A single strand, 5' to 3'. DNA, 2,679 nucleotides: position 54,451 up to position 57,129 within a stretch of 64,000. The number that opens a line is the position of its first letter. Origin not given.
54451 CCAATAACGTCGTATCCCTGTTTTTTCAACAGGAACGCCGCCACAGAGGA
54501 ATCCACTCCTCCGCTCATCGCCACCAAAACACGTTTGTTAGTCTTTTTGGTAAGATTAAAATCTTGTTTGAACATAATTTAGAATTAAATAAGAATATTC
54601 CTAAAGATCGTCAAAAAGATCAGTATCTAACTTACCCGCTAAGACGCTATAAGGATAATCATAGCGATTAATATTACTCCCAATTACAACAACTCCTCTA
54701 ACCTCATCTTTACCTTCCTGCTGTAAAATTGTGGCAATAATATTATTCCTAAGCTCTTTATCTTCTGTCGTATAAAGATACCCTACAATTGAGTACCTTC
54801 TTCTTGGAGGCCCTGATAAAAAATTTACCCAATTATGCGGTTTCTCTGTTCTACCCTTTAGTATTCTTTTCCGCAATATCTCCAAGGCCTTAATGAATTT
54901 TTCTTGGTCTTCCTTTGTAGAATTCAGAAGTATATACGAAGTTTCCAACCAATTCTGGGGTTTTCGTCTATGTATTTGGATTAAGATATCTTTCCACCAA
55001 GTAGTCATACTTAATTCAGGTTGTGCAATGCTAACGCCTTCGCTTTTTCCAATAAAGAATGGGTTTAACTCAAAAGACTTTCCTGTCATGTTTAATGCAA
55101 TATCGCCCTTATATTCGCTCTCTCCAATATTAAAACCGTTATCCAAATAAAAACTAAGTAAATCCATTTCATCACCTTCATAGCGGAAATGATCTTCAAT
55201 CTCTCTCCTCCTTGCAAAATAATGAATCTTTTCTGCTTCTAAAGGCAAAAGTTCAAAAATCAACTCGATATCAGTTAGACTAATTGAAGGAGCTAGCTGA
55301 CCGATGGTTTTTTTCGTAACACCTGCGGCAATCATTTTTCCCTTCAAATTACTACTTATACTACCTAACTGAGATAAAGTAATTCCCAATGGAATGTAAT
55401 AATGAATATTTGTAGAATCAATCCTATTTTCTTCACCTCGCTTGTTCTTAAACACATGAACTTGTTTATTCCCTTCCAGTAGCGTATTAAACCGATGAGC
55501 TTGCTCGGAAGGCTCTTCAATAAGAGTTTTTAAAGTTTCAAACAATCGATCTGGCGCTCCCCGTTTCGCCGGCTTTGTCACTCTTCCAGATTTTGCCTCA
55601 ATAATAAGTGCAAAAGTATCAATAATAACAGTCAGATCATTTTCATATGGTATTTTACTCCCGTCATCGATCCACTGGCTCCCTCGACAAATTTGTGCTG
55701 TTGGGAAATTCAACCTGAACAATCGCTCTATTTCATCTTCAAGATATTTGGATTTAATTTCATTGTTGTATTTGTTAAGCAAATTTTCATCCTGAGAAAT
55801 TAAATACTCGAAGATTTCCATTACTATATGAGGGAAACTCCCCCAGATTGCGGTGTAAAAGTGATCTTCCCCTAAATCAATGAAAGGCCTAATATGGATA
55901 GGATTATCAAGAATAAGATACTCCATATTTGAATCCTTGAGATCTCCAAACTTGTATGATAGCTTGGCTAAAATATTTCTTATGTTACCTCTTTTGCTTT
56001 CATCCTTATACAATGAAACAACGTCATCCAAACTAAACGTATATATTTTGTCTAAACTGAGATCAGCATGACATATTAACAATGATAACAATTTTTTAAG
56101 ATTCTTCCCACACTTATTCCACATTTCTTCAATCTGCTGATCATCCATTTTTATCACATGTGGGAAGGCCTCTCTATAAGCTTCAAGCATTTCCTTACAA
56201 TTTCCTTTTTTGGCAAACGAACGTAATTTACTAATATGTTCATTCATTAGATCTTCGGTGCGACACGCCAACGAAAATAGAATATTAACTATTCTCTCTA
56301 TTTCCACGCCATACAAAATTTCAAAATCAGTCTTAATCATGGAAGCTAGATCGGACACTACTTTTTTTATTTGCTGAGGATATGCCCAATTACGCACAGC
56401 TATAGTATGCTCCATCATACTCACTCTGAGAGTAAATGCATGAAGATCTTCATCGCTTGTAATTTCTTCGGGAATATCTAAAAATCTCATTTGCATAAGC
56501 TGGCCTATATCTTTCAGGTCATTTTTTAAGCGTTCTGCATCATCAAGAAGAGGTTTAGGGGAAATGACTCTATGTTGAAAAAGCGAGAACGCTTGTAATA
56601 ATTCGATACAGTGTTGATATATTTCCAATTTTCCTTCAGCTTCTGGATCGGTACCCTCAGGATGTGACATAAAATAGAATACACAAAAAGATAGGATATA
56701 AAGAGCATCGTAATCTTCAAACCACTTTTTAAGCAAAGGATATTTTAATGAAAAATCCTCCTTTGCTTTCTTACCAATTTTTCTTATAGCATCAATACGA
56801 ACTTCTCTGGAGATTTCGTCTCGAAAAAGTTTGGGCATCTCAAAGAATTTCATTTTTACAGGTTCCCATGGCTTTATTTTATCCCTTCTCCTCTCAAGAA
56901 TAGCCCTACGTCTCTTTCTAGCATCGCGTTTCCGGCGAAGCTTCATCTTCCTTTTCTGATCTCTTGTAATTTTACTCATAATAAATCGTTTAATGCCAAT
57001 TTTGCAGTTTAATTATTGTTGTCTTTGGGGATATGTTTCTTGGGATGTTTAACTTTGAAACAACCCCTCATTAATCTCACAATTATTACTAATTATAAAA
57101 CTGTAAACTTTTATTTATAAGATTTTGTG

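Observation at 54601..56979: Orphan 792-aa NERD-like nuclease protein wedged between mnmA and the biotin operon: candidate single-gene defence or DNA-surveillance module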

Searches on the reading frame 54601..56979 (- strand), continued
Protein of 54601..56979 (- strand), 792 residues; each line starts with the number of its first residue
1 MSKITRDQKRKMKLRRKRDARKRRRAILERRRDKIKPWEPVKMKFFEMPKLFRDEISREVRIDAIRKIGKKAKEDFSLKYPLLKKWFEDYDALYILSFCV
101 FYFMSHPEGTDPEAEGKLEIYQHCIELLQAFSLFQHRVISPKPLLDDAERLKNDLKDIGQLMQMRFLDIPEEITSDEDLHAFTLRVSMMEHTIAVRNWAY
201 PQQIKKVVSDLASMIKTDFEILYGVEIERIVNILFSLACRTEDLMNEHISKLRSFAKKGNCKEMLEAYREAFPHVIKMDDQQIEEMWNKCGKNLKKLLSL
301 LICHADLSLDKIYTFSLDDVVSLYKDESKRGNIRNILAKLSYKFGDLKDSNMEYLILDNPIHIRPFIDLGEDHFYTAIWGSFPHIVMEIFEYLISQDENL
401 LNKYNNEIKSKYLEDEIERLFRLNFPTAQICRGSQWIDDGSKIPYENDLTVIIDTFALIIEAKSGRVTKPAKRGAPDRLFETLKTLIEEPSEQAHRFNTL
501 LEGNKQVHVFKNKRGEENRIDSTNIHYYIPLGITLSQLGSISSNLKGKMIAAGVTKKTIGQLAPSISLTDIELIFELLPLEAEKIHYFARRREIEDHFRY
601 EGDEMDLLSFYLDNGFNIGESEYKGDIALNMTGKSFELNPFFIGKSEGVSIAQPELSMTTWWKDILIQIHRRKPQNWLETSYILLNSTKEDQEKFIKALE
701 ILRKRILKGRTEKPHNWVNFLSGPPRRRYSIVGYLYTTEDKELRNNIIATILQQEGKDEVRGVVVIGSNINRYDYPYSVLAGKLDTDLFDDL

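Call 83: find_encoding_contigs(protein=P0068, flank=8000, max_places=1)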
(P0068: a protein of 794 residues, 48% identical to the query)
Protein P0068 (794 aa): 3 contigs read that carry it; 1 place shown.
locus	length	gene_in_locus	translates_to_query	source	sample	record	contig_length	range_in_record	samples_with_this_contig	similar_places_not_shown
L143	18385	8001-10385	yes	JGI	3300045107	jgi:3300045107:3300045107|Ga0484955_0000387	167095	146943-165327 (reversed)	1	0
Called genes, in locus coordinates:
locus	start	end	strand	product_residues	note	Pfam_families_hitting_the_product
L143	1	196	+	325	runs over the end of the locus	PF03401:TctC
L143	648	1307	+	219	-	PF07331:TctB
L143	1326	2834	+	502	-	PF01970:TctA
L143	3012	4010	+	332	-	PF03401:TctC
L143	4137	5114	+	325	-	PF03401:TctC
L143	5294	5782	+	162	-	PF00111:Fer2, PF13085:Fer2_3 (faint), PF01799:Fer2_2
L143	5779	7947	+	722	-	PF20256:MoCoBD_2, PF01315:Ald_Xan_dh_C (weak), PF02738:MoCoBD_1, PF20256:MoCoBD_2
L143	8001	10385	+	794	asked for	-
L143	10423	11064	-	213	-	-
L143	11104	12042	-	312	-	PF04976:DmsC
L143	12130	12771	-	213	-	PF12838:Fer4_7, PF13187:Fer4_9 (weak), PF13237:Fer4_10, PF13247:Fer4_11, PF00037:Fer4, PF12797:Fer4_2 (weak), PF12837:Fer4_6, PF12838:Fer4_7 (weak), +3 more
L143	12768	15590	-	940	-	PF04879:Molybdop_Fe4S4, PF00384:Molybdopterin, PF01568:Molydop_binding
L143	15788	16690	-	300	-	PF00126:HTH_1, PF03466:LysR_substrate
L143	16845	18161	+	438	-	PF00355:Rieske, PF00848:Ring_hydroxyl_A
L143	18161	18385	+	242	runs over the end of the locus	PF07382:HC2 (faint), PF13577:SnoaL_4, PF00866:Ring_hydroxyl_B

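Call 90: fold_search(model_id=the predicted structure, library=pdb)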
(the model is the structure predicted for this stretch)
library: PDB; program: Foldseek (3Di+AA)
matches with E <= 10: 558; with E <= 0.001: 0
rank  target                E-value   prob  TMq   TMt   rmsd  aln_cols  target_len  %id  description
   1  1xmx                  7.0e-03  0.97  0.13  0.24  11.6       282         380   10  Crystal structure of protein VC1899 from Vibrio cholerae (released 2004-11-16)
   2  9dou_A                1.2e-02  1.00  0.13  0.12  13.3       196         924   14  Taeniopygia guttata R2 retrotransposon (R2Tg) initiating target-primed reverse transcription (released 2025-05-21)
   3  2p14                  2.0e-02  0.99  0.12  0.40   8.9       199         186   14  Crystal structure of small subunit (R.BspD6I2) of the heterodimeric restriction endonuclease R.BspD6I (released 2008-03-11)
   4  7vsr_M                2.2e-02  0.51  0.10  0.23  20.6       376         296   14  Structure of McrBC (stalkless mutant) (released 2023-02-15)
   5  9u49_A                4.6e-02  0.72  0.12  0.22  12.8       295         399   11  crystal structure of Cdn1 in complex with cA4 (released 2026-02-04)
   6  8q3y_A                4.8e-02  0.87  0.14  0.24  19.8       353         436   12  Crystal structure of apo Can2 from Thermoanaerobacter brockii (released 2023-11-22)
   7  8q44_B                9.0e-02  0.63  0.14  0.22  19.9       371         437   13  Crystal structure of cA4-bound Can2 (E364R) in complex with oligo-T DNA (released 2023-11-22)
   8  9a6c_A                9.9e-02  0.06  0.06  0.07  36.2       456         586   10  Integrative model of YYDD-YYDB by crosslinking MS and deep learning (released 2024-09-18)
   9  6hz4_M                1.3e-01  0.47  0.11  0.23  19.8       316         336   14  Structure of McrBC without DNA binding domains (one half of the full complex) (released 2019-07-24)
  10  4ry2_A                1.3e-01  0.08  0.08  0.08  30.7       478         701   14  Crystal structure of the peptidase-containing ABC transporter PCAT1 (released 2015-07-22)
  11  6g2h_A                1.3e-01  0.12  0.14  0.15  26.6       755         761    9  Filament of acetyl-CoA carboxylase and BRCT domains of BRCA1 (ACC-BRCT) core at 4.6 A resolution (released 2018-06-13)
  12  7s8x_A                1.3e-01  0.06  0.08  0.09  27.2       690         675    8  Cryo-EM Structure of dolphin Prestin: Sensor Up (compact) state (released 2021-11-03)
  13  8bao_A                1.4e-01  0.98  0.11  0.23   6.8       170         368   12  Dysgonamonadaceae bacterium CRISPR ancillary nuclease 2 (released 2022-11-30)
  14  7bdv_A                1.4e-01  0.44  0.13  0.26  29.6       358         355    9  Structure of Can2 from Sulfobacillus thermosulfidooxidans in complex with cyclic tetra-adenylate (cA4) (released 2021-03-03)
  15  8q41_B                1.5e-01  0.77  0.14  0.25  13.4       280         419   10  Crystal structure of Can2 (E341A) bound to cA4 and TTTAAA ssDNA (released 2023-11-22)
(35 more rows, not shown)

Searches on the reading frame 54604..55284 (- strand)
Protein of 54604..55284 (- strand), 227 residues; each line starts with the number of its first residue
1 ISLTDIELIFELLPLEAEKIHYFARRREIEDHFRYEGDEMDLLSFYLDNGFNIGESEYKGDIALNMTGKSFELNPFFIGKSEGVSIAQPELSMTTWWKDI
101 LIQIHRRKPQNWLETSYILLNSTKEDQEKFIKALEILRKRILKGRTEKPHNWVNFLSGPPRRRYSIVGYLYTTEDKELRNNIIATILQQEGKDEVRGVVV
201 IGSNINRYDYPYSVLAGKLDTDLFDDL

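Call 84: predict_structure(alignment_id=A5)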
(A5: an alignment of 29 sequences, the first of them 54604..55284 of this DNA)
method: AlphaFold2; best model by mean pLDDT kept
length: 227 residues; sequences in the alignment: 29
mean_pLDDT: 87.5   pTM: 0.84
mean pLDDT of the five models: 87.5, 86.7, 85.1, 83.8, 82.8
residues with pLDDT >= 90: 122; 70-90: 98; 50-70: 7; < 50: 0
segments of 3 or more residues with pLDDT < 50: none
pLDDT, mean of each block of 10 residues (from residue 1): 90 94 88 85 91 76 81 90 92 94 91 91 93 94 86 88 90 89 89 83 85 79 64
secondary structure, 60 per line:
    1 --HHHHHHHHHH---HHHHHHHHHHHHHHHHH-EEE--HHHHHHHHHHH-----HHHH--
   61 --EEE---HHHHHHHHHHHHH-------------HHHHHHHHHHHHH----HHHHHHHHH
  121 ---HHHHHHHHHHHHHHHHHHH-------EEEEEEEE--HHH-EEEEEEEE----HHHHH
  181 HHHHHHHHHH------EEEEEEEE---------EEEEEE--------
elements in order: H3-12 H16-32 E34-36 H39-49 H55-58 E63-65 H69-81 H95-107 H112-120 H124-142 E150-157 E164-171 H176-190 E197-204 E214-219
